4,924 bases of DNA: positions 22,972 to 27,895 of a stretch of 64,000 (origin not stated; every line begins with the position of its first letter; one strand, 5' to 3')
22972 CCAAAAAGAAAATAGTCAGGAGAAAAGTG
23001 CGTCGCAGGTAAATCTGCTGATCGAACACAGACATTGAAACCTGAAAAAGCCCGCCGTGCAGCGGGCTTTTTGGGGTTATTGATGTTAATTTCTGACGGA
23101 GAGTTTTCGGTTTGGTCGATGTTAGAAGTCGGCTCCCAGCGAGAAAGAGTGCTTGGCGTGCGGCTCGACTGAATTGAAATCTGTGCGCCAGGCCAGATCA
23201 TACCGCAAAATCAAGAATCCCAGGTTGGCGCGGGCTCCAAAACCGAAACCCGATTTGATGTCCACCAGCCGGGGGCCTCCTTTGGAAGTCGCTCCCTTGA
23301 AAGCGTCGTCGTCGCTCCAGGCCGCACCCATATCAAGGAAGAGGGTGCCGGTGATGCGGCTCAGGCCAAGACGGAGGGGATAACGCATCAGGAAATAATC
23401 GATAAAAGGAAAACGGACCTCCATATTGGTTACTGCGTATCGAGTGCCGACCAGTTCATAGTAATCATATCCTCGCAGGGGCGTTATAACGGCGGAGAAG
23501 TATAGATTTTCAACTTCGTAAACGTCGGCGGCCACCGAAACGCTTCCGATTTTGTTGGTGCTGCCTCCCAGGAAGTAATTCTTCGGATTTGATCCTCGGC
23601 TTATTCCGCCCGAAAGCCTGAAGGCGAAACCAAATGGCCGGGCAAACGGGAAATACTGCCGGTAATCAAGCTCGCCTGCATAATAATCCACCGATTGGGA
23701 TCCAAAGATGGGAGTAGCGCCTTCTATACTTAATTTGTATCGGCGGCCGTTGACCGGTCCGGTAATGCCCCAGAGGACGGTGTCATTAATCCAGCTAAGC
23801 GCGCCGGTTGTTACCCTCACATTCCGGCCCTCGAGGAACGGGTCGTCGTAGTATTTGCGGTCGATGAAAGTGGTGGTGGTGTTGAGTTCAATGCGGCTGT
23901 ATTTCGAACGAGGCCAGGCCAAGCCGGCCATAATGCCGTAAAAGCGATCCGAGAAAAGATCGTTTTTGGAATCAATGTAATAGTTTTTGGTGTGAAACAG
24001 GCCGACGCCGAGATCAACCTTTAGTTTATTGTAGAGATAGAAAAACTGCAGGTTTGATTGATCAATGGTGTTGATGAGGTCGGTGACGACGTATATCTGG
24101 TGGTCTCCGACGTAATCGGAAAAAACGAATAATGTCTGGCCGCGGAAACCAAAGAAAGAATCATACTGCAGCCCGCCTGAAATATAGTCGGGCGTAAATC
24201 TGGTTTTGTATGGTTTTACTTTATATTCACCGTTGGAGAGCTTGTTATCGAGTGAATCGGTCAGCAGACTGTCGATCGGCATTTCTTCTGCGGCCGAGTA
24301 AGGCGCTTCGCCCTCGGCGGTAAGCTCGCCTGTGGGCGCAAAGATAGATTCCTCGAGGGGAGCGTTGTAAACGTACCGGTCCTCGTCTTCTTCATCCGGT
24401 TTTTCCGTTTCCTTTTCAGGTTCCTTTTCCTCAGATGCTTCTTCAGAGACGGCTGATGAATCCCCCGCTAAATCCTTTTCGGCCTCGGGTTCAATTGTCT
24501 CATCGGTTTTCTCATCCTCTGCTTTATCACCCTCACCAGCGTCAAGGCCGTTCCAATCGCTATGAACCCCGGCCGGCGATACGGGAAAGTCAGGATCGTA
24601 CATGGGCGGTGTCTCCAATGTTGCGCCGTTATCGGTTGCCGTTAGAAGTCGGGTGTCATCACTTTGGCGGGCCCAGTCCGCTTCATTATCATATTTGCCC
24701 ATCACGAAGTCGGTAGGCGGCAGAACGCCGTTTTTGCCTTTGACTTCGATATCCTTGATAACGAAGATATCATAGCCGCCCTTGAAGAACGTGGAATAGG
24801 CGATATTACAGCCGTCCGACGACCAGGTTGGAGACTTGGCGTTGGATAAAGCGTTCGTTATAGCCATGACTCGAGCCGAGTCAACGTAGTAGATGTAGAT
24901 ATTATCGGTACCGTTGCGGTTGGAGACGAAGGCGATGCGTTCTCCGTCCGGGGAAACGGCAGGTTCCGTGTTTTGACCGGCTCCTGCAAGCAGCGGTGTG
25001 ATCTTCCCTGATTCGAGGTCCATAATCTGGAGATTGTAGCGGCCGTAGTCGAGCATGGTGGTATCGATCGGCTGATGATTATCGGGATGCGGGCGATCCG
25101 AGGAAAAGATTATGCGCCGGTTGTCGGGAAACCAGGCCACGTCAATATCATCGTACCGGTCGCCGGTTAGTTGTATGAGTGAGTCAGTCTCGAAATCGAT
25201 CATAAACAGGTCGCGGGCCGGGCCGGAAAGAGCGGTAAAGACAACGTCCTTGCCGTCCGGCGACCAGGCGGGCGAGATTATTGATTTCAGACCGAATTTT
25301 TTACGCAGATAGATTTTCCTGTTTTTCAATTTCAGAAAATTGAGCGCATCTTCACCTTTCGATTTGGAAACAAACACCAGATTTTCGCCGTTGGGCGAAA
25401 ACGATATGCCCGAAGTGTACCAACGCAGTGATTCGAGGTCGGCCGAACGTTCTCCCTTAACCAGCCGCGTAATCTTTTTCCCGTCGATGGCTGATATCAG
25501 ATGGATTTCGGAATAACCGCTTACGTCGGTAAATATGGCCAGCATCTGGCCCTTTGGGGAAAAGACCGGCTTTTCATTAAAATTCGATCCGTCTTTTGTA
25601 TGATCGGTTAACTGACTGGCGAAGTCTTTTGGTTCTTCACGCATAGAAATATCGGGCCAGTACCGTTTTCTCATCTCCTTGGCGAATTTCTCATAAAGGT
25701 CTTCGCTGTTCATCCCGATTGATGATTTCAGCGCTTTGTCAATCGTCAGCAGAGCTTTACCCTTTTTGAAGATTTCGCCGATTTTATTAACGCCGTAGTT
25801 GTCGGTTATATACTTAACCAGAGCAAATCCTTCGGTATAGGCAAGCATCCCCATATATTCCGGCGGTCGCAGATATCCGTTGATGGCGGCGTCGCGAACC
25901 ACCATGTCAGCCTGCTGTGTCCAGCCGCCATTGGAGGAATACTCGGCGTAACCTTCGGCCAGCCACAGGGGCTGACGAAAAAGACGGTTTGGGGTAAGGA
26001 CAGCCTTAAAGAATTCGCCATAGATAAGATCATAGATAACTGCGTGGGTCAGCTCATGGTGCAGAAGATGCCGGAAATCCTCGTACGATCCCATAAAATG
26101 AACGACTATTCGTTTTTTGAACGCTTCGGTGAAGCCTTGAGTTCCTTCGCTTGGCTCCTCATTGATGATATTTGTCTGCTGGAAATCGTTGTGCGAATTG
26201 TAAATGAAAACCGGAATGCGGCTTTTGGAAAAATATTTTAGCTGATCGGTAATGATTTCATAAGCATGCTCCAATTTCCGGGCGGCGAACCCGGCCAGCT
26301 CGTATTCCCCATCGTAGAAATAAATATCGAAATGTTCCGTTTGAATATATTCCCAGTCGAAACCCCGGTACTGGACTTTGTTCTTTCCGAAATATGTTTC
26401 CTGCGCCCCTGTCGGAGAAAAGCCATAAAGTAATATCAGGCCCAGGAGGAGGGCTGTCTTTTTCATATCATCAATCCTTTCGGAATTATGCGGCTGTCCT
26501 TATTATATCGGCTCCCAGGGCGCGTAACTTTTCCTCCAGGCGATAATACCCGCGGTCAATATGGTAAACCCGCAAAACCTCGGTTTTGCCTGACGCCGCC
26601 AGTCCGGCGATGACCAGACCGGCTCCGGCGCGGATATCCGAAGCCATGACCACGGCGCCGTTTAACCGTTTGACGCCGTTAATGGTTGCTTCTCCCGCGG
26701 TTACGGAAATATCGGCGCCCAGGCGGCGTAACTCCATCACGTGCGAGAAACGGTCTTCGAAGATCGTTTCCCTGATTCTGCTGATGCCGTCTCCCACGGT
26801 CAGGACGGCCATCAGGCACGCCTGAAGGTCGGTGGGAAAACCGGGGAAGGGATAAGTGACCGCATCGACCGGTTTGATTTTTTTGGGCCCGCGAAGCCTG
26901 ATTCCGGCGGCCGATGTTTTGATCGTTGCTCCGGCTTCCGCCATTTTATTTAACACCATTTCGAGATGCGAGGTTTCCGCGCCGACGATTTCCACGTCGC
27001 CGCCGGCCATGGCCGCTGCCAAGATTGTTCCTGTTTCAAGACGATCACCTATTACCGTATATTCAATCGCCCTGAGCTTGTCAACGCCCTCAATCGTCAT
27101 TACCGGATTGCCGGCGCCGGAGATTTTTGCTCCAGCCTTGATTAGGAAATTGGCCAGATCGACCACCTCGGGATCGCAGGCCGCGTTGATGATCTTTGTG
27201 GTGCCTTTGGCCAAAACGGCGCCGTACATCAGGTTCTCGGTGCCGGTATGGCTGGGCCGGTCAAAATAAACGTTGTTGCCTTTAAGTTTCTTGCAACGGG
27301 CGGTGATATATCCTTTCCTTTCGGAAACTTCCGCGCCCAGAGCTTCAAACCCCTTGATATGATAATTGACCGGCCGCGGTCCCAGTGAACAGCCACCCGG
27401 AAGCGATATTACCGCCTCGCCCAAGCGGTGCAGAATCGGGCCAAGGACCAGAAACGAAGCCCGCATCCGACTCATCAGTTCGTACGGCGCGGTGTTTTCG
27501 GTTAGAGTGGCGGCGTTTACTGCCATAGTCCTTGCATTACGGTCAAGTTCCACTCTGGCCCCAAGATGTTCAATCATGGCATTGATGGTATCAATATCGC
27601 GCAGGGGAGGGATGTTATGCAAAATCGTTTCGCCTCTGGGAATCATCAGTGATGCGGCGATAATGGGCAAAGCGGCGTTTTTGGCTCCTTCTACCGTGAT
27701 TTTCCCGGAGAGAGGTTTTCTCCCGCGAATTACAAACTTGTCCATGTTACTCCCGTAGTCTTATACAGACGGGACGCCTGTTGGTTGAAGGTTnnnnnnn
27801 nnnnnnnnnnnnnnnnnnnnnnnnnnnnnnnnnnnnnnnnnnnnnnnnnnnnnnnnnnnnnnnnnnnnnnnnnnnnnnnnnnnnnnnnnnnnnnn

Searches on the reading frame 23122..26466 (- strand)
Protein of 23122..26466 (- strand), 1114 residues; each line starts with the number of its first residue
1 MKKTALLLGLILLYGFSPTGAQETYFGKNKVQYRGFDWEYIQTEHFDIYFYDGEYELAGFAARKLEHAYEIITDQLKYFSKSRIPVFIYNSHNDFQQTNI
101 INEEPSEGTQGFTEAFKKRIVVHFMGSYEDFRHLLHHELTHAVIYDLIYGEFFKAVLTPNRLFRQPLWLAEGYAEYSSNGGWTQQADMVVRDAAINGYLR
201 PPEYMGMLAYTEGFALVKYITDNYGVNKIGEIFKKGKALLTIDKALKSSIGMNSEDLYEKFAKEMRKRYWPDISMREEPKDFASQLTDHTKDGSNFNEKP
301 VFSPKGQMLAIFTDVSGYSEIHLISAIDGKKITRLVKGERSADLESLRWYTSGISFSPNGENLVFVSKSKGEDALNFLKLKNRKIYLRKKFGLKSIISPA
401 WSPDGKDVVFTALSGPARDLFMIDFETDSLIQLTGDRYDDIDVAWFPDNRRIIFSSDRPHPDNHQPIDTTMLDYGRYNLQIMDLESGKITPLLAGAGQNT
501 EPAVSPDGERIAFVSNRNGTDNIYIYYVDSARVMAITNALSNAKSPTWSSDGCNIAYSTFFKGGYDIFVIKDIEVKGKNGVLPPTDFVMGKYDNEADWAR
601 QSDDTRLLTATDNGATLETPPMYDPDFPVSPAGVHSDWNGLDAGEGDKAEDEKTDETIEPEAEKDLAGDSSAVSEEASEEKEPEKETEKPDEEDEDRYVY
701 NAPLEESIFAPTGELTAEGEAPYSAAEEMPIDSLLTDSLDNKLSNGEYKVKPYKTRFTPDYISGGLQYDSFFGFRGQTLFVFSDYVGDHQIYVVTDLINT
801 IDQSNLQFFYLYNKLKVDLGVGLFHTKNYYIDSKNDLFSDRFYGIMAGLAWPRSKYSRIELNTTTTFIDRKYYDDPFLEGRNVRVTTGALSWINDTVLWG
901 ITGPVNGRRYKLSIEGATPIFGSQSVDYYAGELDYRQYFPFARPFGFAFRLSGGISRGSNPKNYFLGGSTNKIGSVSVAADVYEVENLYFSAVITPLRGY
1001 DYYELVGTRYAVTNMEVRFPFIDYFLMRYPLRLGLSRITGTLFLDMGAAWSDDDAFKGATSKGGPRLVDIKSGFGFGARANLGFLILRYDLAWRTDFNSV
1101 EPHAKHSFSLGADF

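Call 97: search_protein_families(library=pfam, proteins=[window:23122-26466:-], max_evalue=0.00001)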
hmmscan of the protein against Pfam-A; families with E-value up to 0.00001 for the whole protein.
window:23122-26466:- (1114 aa): 4 families
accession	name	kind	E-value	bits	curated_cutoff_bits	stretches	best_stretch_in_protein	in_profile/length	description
PF07676.18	PD40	-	9.9e-30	102.3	20.9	1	490-525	2-38/38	WD40-like Beta Propeller Repeat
PF13485.12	Peptidase_MA_2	-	2e-08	34.7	32.4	1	81-261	18-195/201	Peptidase MA superfamily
PF00930.27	DPPIV_N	-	3e-08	33.2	22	0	477-538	23-80/354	Dipeptidyl peptidase IV (DPP IV) N-terminal region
PF25174.1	Beta-prop_THOC3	-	2.6e-07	30.4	305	0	478-559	70-148/272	THOC3 beta-propeller domain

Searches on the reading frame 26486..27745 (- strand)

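Call 105: search_protein_families(library=pfam, proteins=[window:26486-27745:-], max_evalue=0.00001)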
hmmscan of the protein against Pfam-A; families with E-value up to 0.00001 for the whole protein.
window:26486-27745:- (419 aa): 1 family
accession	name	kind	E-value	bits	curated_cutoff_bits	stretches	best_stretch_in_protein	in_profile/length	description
PF00275.25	EPSP_synthase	-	1.9e-94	317.2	22.8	1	7-407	2-417/417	EPSP synthase (3-phosphoshikimate 1-carboxyvinyltransferase)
